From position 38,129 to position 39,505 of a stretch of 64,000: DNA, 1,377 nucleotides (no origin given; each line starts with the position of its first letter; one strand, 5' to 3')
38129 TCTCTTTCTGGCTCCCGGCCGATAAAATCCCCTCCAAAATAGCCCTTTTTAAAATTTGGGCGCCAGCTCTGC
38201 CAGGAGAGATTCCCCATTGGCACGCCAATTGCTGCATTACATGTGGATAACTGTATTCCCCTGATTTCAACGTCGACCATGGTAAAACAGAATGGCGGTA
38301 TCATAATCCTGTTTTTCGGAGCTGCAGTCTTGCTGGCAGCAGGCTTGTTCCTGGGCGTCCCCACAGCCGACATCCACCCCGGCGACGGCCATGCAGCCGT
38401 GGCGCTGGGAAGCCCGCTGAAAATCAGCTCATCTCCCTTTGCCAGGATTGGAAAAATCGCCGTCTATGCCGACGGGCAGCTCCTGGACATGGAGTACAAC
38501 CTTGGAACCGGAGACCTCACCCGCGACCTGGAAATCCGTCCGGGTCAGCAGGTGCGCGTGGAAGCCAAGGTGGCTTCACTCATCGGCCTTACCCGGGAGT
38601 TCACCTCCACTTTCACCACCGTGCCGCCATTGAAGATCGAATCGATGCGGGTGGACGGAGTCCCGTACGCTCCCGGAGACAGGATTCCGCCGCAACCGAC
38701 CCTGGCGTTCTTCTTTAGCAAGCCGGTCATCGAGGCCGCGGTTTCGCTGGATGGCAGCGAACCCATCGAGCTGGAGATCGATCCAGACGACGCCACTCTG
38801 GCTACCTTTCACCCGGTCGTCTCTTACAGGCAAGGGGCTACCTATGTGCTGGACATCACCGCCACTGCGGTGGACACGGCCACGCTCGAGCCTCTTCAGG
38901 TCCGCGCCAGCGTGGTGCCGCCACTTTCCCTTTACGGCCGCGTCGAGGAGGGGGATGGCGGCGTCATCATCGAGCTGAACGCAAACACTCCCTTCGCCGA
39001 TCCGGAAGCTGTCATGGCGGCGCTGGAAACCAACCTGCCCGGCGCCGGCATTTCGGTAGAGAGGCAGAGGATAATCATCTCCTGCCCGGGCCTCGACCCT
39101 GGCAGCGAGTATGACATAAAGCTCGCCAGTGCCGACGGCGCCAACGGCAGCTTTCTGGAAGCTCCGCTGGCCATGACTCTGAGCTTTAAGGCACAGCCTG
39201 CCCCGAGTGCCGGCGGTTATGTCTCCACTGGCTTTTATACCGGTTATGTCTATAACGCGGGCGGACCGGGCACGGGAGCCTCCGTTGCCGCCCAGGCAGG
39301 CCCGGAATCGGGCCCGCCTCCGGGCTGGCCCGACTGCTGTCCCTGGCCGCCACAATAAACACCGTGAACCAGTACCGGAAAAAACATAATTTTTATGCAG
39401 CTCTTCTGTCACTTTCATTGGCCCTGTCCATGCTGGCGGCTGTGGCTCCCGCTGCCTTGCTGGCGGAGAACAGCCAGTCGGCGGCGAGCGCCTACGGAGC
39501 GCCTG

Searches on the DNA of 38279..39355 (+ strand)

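Call 20: search_rna_families(sources=[L001, L002, L003, L005, L006, L007, L008, L009], threshold=gathering)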
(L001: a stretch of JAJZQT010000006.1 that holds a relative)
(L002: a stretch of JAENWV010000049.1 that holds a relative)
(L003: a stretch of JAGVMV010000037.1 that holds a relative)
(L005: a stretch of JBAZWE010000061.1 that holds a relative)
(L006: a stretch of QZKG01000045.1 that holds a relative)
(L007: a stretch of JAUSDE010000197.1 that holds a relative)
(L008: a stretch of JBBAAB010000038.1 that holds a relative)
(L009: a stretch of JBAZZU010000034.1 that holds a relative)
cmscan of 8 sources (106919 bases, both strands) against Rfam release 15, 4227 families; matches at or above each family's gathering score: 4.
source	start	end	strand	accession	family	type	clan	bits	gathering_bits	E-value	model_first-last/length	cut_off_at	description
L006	9303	9376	-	RF00005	tRNA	Gene; tRNA;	CL00001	73.5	29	5.8e-14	1-71/71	no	tRNA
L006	9638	9710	-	RF00005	tRNA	Gene; tRNA;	CL00001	72.5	29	1.1e-13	1-71/71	no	tRNA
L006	9553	9625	-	RF00005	tRNA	Gene; tRNA;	CL00001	64.7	29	1.5e-11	1-71/71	no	tRNA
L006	1139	1222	-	RF00005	tRNA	Gene; tRNA;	CL00001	57.5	29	1.5e-09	1-71/71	no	tRNA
